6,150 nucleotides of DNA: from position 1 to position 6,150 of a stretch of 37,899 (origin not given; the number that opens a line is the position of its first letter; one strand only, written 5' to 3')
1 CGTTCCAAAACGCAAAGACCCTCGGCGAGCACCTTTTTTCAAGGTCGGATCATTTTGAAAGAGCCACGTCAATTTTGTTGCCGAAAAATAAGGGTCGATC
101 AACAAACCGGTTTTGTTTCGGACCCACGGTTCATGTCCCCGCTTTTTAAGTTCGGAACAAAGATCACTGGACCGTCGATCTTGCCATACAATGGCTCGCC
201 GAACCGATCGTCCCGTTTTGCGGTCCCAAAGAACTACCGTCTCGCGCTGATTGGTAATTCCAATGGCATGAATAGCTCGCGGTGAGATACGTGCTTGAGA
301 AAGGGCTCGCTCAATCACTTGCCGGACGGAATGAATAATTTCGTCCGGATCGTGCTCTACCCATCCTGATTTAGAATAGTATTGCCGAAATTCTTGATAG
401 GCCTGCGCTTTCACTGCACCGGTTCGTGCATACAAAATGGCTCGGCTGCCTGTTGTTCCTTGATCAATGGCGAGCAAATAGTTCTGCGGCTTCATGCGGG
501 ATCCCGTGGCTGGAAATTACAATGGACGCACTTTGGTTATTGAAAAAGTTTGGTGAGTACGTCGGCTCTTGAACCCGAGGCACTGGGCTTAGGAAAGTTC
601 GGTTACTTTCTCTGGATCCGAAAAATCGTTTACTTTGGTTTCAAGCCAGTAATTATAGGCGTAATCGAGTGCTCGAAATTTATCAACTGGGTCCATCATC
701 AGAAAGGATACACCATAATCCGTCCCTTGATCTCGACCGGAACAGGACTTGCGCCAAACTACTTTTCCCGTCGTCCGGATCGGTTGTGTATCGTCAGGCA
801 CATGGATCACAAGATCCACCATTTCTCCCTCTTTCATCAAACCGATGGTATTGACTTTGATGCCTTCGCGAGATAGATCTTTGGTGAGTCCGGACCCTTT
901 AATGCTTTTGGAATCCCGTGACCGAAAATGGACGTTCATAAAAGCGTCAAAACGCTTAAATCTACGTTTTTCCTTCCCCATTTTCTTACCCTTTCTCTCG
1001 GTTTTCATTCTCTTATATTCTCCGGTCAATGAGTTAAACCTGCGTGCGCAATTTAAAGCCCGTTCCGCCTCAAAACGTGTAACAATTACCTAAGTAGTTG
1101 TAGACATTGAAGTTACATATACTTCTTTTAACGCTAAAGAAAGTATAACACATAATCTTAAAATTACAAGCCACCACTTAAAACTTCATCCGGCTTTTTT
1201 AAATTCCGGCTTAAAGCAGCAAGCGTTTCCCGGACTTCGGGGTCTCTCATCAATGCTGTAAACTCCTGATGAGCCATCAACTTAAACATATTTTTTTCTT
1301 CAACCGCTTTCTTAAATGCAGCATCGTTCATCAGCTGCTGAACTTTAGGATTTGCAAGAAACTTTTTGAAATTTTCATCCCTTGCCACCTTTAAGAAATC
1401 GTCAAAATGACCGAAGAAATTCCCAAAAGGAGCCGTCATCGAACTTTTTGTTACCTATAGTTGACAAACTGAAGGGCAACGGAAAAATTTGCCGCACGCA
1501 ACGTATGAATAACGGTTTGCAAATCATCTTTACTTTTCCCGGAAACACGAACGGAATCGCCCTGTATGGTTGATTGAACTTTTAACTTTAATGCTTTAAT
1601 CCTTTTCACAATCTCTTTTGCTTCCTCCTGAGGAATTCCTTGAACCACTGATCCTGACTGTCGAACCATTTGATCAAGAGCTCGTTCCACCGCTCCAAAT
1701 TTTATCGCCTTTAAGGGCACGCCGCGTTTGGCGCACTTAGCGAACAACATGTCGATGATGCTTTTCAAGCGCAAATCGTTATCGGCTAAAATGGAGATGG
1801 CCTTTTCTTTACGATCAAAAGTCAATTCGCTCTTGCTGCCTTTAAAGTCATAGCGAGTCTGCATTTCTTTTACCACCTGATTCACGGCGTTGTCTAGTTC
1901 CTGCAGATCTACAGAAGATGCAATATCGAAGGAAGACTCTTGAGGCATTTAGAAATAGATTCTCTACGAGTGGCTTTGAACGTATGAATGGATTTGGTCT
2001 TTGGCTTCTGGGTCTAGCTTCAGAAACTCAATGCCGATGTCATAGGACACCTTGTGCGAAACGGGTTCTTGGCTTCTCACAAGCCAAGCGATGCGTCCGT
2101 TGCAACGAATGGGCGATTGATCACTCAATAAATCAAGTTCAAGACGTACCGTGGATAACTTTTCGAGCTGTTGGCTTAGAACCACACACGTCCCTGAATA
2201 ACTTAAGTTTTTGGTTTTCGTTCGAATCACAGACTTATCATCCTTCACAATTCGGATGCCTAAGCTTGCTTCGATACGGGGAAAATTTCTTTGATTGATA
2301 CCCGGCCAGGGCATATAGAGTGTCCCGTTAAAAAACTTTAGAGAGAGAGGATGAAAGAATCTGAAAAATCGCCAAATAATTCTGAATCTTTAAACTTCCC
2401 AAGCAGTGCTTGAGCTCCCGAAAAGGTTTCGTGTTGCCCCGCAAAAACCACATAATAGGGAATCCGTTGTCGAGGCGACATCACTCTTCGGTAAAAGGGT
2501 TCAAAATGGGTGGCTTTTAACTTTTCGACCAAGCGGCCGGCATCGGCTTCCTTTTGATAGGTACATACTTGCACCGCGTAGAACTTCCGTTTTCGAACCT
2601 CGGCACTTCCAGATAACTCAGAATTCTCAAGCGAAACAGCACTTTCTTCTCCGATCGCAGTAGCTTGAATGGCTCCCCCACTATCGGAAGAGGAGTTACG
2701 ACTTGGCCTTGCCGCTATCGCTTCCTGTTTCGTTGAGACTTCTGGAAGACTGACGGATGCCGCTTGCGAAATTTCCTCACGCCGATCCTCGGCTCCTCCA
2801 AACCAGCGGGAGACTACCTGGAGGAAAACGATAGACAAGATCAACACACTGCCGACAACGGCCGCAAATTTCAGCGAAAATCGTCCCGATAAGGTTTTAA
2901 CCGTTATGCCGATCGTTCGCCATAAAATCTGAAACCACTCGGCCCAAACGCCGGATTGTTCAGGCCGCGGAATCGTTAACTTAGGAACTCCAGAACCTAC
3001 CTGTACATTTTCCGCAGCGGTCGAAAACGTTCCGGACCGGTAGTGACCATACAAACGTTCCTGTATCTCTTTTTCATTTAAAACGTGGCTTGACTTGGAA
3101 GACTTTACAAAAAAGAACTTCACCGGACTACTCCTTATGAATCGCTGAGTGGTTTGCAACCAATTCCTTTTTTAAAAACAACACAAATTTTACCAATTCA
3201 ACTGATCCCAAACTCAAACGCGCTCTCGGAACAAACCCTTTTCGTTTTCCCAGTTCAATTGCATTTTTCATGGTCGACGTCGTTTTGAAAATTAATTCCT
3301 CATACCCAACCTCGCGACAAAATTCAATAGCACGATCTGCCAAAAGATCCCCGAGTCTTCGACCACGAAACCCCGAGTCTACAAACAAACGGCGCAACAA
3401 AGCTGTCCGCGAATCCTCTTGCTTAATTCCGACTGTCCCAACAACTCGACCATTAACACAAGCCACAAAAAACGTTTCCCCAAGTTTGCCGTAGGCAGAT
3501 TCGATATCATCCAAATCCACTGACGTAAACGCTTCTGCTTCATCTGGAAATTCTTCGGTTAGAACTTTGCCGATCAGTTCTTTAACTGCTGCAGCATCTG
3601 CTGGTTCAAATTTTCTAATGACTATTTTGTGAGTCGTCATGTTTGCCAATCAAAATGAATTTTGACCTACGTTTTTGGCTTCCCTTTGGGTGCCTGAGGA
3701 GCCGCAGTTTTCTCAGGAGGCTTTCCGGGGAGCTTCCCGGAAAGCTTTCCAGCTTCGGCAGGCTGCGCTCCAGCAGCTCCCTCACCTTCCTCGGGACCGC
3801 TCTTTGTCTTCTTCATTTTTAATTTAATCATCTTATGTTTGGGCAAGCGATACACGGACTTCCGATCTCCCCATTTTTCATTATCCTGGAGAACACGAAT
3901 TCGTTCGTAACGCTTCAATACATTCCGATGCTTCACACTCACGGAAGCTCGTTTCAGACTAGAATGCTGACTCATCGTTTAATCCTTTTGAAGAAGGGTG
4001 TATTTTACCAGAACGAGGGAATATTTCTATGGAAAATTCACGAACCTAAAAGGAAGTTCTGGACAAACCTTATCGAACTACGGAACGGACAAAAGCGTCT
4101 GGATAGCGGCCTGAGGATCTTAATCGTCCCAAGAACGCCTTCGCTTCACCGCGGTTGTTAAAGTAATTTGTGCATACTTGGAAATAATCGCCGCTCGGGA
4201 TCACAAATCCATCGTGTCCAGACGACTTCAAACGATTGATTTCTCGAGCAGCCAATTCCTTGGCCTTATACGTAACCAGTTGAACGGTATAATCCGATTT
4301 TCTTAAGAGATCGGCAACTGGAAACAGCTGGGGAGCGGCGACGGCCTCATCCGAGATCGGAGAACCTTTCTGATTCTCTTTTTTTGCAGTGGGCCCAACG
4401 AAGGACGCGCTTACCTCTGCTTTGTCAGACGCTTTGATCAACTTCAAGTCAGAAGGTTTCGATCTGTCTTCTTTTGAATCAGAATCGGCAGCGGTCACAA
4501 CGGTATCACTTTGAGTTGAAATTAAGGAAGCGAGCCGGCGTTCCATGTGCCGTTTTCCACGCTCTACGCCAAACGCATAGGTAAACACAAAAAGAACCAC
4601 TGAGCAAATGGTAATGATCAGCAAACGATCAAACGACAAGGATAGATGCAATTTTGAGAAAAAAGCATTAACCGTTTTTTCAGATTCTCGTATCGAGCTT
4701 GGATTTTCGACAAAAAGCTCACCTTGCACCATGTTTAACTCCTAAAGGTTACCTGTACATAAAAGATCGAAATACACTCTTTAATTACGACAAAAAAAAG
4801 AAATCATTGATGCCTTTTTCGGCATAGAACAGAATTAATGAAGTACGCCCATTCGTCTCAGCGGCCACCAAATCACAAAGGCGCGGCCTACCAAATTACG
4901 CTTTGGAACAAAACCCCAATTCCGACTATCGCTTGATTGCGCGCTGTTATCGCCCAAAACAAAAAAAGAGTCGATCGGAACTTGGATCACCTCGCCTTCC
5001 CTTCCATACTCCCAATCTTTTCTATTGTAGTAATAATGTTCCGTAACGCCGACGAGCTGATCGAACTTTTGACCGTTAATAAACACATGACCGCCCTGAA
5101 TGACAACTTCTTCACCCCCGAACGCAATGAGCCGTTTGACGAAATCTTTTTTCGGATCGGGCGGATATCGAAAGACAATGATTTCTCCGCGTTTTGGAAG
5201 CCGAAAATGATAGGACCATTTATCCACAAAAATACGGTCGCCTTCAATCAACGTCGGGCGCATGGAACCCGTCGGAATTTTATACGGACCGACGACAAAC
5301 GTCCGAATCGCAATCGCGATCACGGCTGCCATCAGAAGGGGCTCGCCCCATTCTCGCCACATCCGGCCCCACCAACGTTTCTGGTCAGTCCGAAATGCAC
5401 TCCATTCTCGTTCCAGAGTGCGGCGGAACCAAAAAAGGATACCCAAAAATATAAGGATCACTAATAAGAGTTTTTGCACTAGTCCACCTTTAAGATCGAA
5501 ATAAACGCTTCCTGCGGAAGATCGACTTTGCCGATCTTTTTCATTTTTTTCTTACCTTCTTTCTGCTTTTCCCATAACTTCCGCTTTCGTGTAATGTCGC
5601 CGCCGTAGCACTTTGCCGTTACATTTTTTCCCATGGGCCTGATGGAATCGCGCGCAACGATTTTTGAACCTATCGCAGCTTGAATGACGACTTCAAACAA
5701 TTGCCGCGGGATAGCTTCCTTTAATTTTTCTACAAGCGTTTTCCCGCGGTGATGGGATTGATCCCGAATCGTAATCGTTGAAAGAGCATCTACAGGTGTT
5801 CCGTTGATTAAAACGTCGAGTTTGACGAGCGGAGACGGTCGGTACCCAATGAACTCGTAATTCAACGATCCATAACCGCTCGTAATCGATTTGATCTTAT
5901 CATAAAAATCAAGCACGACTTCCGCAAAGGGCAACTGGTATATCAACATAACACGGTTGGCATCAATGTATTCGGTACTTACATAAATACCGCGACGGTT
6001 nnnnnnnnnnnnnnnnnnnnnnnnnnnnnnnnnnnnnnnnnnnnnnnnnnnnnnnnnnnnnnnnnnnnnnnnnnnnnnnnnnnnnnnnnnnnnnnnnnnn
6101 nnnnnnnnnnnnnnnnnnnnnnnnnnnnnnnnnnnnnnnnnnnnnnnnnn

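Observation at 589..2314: Three predicted cyclic-di-GMP receptors packed into 1.7 kb next to FtsN-like genes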

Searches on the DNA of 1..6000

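Call 36: search_rna_families(source=window, start=1, end=6000, threshold=evalue, max_evalue=1)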
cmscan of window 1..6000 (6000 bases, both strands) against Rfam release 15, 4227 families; matches with E-value up to 1: 0.
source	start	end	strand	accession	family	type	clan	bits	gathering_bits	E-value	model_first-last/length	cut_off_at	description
